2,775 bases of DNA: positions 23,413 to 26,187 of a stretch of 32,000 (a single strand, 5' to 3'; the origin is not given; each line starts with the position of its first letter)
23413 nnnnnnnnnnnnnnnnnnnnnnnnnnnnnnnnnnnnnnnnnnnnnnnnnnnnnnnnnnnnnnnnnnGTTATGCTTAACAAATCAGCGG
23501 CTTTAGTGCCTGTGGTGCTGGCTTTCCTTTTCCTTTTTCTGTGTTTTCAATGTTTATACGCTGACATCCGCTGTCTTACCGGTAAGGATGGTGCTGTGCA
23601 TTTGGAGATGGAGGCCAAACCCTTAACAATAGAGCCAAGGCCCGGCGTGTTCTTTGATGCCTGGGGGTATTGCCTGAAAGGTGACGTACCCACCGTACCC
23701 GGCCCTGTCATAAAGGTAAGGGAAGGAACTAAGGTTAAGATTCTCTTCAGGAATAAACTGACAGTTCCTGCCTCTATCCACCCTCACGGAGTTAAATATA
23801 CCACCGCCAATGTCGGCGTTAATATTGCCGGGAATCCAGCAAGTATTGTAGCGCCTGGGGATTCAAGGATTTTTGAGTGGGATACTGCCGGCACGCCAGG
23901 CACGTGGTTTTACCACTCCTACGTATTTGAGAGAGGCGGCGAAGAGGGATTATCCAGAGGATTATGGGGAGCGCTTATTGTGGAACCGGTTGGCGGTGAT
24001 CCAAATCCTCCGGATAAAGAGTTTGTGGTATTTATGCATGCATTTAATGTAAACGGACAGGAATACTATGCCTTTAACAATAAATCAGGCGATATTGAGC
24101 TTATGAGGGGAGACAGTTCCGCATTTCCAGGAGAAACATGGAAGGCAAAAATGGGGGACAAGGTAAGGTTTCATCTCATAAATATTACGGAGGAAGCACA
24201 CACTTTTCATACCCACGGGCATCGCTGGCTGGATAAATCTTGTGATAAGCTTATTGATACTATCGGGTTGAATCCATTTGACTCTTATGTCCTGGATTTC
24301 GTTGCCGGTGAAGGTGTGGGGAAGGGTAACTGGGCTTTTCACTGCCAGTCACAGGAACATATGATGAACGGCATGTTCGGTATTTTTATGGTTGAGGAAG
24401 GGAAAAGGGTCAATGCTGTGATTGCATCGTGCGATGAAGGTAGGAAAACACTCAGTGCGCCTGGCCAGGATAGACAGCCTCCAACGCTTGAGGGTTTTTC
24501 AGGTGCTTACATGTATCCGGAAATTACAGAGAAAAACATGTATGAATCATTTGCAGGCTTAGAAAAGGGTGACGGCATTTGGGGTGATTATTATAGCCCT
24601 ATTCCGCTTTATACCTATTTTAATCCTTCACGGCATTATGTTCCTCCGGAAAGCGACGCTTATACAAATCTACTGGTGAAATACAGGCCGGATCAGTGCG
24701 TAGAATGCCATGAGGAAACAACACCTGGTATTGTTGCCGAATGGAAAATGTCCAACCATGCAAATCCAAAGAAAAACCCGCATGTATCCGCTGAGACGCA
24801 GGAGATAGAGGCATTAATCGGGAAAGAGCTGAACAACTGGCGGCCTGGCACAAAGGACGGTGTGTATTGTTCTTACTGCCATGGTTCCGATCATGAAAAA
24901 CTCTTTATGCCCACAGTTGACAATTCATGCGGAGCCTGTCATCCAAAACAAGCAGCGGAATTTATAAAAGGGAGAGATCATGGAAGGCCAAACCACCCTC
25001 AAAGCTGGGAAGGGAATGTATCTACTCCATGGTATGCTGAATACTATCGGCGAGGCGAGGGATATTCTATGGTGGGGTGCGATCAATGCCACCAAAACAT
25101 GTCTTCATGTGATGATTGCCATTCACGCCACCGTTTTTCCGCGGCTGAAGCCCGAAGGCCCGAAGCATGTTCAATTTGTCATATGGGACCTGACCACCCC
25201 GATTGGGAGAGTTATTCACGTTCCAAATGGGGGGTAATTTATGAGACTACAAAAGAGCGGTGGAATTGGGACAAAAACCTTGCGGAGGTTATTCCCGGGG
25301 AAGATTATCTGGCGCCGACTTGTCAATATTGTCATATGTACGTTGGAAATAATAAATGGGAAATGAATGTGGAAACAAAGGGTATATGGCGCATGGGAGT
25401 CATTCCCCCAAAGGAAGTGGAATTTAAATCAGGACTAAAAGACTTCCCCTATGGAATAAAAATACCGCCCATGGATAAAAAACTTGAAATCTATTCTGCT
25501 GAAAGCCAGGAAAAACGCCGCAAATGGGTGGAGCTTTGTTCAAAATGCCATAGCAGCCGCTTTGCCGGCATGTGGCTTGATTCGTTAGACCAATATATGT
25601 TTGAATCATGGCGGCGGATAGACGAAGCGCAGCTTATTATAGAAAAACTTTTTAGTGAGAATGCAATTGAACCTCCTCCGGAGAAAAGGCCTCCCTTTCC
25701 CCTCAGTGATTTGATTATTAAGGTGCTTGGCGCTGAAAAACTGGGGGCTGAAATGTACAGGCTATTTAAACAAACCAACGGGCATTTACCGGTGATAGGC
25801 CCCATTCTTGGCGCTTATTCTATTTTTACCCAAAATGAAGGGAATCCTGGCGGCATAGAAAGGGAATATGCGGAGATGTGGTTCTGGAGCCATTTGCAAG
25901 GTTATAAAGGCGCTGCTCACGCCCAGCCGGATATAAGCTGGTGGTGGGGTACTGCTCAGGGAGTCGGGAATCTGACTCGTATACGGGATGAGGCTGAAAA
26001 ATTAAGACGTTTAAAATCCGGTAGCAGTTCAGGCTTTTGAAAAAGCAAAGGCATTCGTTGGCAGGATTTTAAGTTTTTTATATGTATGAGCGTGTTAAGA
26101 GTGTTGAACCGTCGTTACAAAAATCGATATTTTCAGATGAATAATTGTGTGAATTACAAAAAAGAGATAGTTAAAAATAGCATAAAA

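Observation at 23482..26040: Copper domain of the fusion has a hybrid MCO/NirK ligand set; the HAO domain has the full eight haem sites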

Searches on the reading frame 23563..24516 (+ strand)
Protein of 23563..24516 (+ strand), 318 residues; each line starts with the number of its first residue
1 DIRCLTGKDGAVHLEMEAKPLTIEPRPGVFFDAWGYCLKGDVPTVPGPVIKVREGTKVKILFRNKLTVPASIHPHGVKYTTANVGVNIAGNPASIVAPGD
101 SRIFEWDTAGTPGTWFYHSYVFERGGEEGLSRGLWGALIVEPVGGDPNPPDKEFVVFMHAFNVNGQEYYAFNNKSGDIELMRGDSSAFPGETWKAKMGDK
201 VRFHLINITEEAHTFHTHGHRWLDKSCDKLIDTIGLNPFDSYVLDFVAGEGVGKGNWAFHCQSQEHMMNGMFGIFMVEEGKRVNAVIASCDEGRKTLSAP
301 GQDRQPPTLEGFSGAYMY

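Call 14: find_homologous_proteins(query=window:23563-24516:+, max_evalue=0.00001)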
Query window:23563-24516:+ (318 aa): 84 proteins with E <= 0.00001 among 792 candidates.
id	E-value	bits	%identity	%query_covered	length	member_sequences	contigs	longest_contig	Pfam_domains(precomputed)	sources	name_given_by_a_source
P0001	9.0e-142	490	73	88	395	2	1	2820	PF07731.21,PF07732.22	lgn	-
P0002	9.7e-119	414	77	71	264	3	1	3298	PF07731.21,PF07732.22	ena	-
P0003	3.2e-115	403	71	74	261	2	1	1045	PF07731.21,PF07732.22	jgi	jgi:FtsP/CotA-like multicopper oxidase with cupredoxin domain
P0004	3.0e-102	360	58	84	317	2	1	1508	PF07731.21,PF07732.22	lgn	-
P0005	1.8e-39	154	71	31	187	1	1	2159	PF07732.22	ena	-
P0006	6.7e-29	119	36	76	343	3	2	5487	PF07731.21,PF07732.22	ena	-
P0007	2.7e-28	117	33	87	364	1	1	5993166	PF07731.21,PF07732.22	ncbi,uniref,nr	ncbi:multicopper oxidase domain-containing protein [Actinoplanes sp. TFC3]|uniref:multicopper oxidas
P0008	2.4e-26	111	33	77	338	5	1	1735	PF07731.21,PF07732.22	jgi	jgi:manganese oxidase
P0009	3.2e-25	107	32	92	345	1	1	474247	PF07731.21,PF07732.22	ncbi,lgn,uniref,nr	ncbi:multicopper oxidase domain-containing protein [Actinocrispum wychmicini]|uniref:Multicopper oxi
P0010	5.1e-25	106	33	74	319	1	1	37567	PF07731.21,PF07732.22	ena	-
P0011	2.3e-24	104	34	74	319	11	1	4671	PF07731.21,PF07732.22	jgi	jgi:FtsP/CotA-like multicopper oxidase with cupredoxin domain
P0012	8.2e-24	102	35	77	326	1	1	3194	PF07731.21,PF07732.22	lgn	-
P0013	2.3e-19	88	32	81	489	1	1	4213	PF07731.21,PF00394.29,PF00127.27,PF13473.13,PF07732.22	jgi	jgi:plastocyanin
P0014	1.0e-18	86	31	83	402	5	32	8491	PF07731.21,PF07732.22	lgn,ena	-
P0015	2.1e-18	85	35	45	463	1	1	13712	PF07731.21,PF00394.29,PF07732.22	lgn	-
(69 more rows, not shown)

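Call 17: find_related_loci(query=A2, collection=genome_contigs, flank=6000)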
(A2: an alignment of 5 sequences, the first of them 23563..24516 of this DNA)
Query A2 (318 aa) in genome_contigs; peptide patterns used: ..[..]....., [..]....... (x = any residue, [..] = any of these).
62 stretches matched a pattern; 42 encode a relative of the query (tblastn E <= 1e-3); 42 distinct loci.
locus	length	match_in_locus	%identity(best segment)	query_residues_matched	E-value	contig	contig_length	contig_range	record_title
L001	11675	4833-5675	76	1-281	4e-150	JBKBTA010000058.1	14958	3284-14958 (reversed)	MAG: Candidatus Brocadia sp. isolate 21I_052.bin.35 NODE_58_length_14958_cov_5.641153, whole genome shotgun sequence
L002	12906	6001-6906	71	1-299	7e-148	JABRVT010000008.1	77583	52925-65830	MAG: Candidatus Brocadia sp. isolate MAG-01r c_000000000125, whole genome shotgun sequence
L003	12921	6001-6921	70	2-309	5e-147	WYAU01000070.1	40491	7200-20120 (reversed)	MAG: Candidatus Brocadia sp. isolate AMX1 k127_430672, whole genome shotgun sequence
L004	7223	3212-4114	69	1-318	1e-146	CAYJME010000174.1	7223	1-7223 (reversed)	MAG TPA_asm: uncultured candidatus Brocadiaceae bacterium isolate ERP124720_co1_148 genome assembly, contig: NODE_11544_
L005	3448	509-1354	74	1-282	1e-150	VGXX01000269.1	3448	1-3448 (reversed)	MAG: Planctomycetota bacterium isolate M_DeepCast_100m_m2_243 M_DeepCast_100m_m2_243_Ga0194119_10057354, whole genome sh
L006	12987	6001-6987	64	1-309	8e-145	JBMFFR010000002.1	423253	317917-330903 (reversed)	MAG: Candidatus Brocadiia bacterium JP1 bin.217_2, whole genome shotgun sequence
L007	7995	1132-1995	73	2-289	6e-145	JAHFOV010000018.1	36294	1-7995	MAG: Planctomycetota bacterium isolate nzgw511 NODE_565_length_36295_cov_4.030326, whole genome shotgun sequence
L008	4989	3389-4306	68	1-306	1e-143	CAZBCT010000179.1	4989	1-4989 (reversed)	MAG TPA_asm: uncultured Candidatus Brocadia sp. isolate SRP323723_co1_49 genome assembly, contig: NODE_14615_length_4989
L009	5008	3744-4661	67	1-306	8e-143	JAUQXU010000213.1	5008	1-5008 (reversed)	MAG: Candidatus Brocadia sp. isolate BIN37 contig_140578, whole genome shotgun sequence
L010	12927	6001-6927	67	1-309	9e-141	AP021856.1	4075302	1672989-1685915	Candidatus Brocadia pituitae DNA, complete genome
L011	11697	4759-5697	67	1-312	2e-140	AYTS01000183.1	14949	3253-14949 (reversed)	MAG: Candidatus Brocadia carolinensis isolate 26THWARD NODE_86_length_14949_cov_20.2871_ID_171, whole genome shotgun seq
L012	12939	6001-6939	65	1-312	1e-138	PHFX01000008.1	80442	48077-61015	MAG: Candidatus Brocadia sp. WS118 scaffold_14, whole genome shotgun sequence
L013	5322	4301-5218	66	1-306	3e-139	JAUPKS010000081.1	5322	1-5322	MAG: Planctomycetota bacterium isolate erpe_2018_pw_0hr_WHONDRS-PP48-000085_B_bin.5 scaffold_285442, whole genome shotgu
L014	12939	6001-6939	66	1-312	2e-138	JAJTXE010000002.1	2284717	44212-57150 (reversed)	MAG: Candidatus Brocadia sp. isolate DTUAMX2 2-Genome30, whole genome shotgun sequence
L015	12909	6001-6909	64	1-318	1e-136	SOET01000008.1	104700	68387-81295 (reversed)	MAG: Candidatus Kuenenia hertensis isolate YC6 NODE_504_length_104700_cov_268.879765, whole genome shotgun sequence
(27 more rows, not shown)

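Call 43: predict_structure(alignment_id=A3)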
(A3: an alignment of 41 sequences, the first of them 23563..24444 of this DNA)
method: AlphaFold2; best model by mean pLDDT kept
length: 294 residues; sequences in the alignment: 41
mean_pLDDT: 85.2   pTM: 0.84
mean pLDDT of the five models: 85.2, 84.7, 84.0, 83.7, 83.6
residues with pLDDT >= 90: 184; 70-90: 59; 50-70: 30; < 50: 21
segments of 3 or more residues with pLDDT < 50: 166-175, 285-294
pLDDT, mean of each block of 10 residues (from residue 1): 89 98 80 92 94 98 95 95 80 87 97 95 73 93 94 91 50 50 56 92 94 94 93 95 96 94 84 90 48 43
secondary structure, 60 per line:
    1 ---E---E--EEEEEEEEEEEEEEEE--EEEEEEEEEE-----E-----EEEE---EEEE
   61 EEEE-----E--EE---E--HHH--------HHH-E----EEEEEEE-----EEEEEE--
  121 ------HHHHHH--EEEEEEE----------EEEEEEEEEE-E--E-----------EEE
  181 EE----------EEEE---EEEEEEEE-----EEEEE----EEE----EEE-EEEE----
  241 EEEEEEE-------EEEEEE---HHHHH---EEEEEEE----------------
elements in order: E11-26 E29-38 E50-53 E57-64 E101-107 E113-118 H127-132 E135-141 E152-161 E178-182 E193-196 E200-207 E213-217 E222-224 E229-231 E233-236 E241-247 E255-260 H264-268 E272-278

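Call 47: fold_search(model_id=the predicted structure, library=pdb)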
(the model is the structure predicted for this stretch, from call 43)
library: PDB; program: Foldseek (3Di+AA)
matches with E <= 10: 1948; with E <= 0.001: 517
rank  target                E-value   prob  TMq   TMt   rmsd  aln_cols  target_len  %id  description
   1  4gxf_A                1.1e-26  1.00  0.73  0.77   3.4       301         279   28  Role of the biradical intermediate observed during the turnover of SLAC: A two-domain laccase from Streptomyces coelic (released 2012-09-19)
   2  7pes_A                2.0e-26  1.00  0.72  0.76   3.3       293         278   30  Crystal Structure of Two-Domain Laccase mutant M199G from Streptomyces griseoflavus (released 2022-01-19)
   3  6rhq_B                2.4e-26  1.00  0.72  0.76   3.5       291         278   29  Crystal Structure of Two-Domain Laccase mutant I170A from Streptomyces griseoflavus (released 2019-07-17)
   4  6yzd_CCC              3.4e-26  1.00  0.71  0.76   5.0       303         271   29  Crystal structure of the M295A variant of Ssl1 (released 2021-05-12)
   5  4wtq_B                3.5e-26  1.00  0.72  0.78   3.2       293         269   29  Structure of the Ssl1 laccase mutant M295L (released 2015-12-23)
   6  7pu0_B                3.8e-26  1.00  0.72  0.76   3.2       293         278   30  Crystal Structure of Two-Domain Laccase mutant H165A/M199G from Streptomyces griseoflavus (released 2022-01-19)
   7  3kw8                  4.0e-26  1.00  0.72  0.77   3.6       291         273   31  Two-domain laccase from Streptomyces coelicolor at 2.3 A resolution (released 2010-12-08)
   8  4gyb                  5.3e-26  1.00  0.72  0.76   3.6       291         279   30  Two-domain laccase from streptomyces lividans at 2.4 A resolution AC1709 (released 2013-10-02)
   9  6s0o_B                5.3e-26  1.00  0.72  0.75   3.5       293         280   29  Crystal Structure of Two-Domain Laccase from Streptomyces griseoflavus produced at 0.25 mM copper sulfate in growth me (released 2019-07-17)
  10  7b2k_B                5.3e-26  1.00  0.73  0.76   4.4       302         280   30  Structure of the M298F mutant of the Streptomyces coelicolor small laccase T1 copper axial ligand. (released 2022-02-09)
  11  7pes_E                6.3e-26  1.00  0.72  0.77   3.2       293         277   30  Crystal Structure of Two-Domain Laccase mutant M199G from Streptomyces griseoflavus (released 2022-01-19)
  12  7pfr_A                6.7e-26  1.00  0.72  0.76   3.5       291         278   29  Crystal Structure of Two-Domain Laccase mutant M199A from Streptomyces griseoflavus (released 2022-01-19)
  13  4uah_B                6.7e-26  1.00  0.72  0.78   4.3       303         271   29  Structure of the Ssl1 laccase mutant H99N with depleted type-2 copper ion (released 2015-08-26)
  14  4m3h_C                7.1e-26  1.00  0.72  0.78   3.6       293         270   29  Crystal structure of small laccase Ssl1 from Streptomyces sviceus (released 2014-03-19)
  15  4wtq_A                7.5e-26  1.00  0.71  0.78   3.4       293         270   30  Structure of the Ssl1 laccase mutant M295L (released 2015-12-23)
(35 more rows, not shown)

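Call 63: search_protein_representatives(protein=window:23563-24444:+)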
Query: 294 residues. Proteins with E-value up to 0.001 (for the whole library): 4055; up to 1e-10: 909; up to 1e-30: 12. The best 150 are listed.
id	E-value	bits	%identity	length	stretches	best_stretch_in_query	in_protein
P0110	2.4e-116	404.6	63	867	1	4-282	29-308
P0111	2.1e-65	237.2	90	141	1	1-116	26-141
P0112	2.5e-48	181.1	35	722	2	45-277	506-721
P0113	3.3e-42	161.1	36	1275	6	46-173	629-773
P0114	3.3e-41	157.8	43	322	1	20-278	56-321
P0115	2.9e-40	154.7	41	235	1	44-276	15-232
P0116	3.9e-37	144.4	39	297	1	17-278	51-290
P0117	5.9e-37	143.8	44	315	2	194-277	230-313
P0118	1.2e-36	142.8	36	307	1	10-277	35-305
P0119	1.2e-35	139.5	31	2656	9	46-171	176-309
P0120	2.9e-34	134.9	39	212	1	62-278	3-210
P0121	4.2e-31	124.6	42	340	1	48-277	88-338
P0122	9.9e-30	120.1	39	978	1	41-278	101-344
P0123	2.3e-29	118.8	34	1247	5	46-146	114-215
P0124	2.7e-29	118.6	38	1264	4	48-143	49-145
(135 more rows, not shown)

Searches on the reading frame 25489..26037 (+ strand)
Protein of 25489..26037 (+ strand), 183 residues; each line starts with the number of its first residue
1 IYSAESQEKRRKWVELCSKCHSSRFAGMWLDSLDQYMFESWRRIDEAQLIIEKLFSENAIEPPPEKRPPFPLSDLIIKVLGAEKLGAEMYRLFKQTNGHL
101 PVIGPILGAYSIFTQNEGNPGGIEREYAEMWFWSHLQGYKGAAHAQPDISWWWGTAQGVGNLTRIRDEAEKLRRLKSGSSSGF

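Call 24: search_solved_structures(query=window:25489-26037:+, max_evalue=10, show_alignments=5)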
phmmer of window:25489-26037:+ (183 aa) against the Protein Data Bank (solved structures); distinct sequences matched with E-value up to 10: 10.
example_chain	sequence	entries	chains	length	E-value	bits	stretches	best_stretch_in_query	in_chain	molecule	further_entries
6h5l_A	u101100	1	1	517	7.2e-58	198.9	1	1-176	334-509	Similar to hydroxylamine oxidoreductase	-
6m0p_A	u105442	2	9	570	2.9e-08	37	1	6-70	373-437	Aerobic hydroxylamine oxidoreductase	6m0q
4fas_A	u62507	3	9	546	6.3e-08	35.9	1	6-70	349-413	Hydroxylamine oxidoreductase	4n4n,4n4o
1fgj_A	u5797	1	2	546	6.3e-08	35.9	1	6-70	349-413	HYDROXYLAMINE OXIDOREDUCTASE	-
6t5e_A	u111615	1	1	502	4e-06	30.1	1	7-70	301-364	Hydroxylamine oxidoreductase-like protein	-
4n4j_A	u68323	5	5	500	6.8e-06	29.3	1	7-69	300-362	hydroxylamine oxidoreductase | Similar to hydroxylamine oxidoreductase hao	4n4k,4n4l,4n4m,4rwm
6hif_G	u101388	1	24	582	3.1e-05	27.1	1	7-67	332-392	Hydrazine dehydrogenase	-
6tfq_A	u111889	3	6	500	0.82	12.7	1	94-163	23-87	ABC transporter substrate-binding protein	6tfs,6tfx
6kls_C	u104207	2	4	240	1.1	12.3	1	6-45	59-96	Cytochrome c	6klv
4qo5_A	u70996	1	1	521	1.3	12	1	5-49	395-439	Hypothetical multiheme protein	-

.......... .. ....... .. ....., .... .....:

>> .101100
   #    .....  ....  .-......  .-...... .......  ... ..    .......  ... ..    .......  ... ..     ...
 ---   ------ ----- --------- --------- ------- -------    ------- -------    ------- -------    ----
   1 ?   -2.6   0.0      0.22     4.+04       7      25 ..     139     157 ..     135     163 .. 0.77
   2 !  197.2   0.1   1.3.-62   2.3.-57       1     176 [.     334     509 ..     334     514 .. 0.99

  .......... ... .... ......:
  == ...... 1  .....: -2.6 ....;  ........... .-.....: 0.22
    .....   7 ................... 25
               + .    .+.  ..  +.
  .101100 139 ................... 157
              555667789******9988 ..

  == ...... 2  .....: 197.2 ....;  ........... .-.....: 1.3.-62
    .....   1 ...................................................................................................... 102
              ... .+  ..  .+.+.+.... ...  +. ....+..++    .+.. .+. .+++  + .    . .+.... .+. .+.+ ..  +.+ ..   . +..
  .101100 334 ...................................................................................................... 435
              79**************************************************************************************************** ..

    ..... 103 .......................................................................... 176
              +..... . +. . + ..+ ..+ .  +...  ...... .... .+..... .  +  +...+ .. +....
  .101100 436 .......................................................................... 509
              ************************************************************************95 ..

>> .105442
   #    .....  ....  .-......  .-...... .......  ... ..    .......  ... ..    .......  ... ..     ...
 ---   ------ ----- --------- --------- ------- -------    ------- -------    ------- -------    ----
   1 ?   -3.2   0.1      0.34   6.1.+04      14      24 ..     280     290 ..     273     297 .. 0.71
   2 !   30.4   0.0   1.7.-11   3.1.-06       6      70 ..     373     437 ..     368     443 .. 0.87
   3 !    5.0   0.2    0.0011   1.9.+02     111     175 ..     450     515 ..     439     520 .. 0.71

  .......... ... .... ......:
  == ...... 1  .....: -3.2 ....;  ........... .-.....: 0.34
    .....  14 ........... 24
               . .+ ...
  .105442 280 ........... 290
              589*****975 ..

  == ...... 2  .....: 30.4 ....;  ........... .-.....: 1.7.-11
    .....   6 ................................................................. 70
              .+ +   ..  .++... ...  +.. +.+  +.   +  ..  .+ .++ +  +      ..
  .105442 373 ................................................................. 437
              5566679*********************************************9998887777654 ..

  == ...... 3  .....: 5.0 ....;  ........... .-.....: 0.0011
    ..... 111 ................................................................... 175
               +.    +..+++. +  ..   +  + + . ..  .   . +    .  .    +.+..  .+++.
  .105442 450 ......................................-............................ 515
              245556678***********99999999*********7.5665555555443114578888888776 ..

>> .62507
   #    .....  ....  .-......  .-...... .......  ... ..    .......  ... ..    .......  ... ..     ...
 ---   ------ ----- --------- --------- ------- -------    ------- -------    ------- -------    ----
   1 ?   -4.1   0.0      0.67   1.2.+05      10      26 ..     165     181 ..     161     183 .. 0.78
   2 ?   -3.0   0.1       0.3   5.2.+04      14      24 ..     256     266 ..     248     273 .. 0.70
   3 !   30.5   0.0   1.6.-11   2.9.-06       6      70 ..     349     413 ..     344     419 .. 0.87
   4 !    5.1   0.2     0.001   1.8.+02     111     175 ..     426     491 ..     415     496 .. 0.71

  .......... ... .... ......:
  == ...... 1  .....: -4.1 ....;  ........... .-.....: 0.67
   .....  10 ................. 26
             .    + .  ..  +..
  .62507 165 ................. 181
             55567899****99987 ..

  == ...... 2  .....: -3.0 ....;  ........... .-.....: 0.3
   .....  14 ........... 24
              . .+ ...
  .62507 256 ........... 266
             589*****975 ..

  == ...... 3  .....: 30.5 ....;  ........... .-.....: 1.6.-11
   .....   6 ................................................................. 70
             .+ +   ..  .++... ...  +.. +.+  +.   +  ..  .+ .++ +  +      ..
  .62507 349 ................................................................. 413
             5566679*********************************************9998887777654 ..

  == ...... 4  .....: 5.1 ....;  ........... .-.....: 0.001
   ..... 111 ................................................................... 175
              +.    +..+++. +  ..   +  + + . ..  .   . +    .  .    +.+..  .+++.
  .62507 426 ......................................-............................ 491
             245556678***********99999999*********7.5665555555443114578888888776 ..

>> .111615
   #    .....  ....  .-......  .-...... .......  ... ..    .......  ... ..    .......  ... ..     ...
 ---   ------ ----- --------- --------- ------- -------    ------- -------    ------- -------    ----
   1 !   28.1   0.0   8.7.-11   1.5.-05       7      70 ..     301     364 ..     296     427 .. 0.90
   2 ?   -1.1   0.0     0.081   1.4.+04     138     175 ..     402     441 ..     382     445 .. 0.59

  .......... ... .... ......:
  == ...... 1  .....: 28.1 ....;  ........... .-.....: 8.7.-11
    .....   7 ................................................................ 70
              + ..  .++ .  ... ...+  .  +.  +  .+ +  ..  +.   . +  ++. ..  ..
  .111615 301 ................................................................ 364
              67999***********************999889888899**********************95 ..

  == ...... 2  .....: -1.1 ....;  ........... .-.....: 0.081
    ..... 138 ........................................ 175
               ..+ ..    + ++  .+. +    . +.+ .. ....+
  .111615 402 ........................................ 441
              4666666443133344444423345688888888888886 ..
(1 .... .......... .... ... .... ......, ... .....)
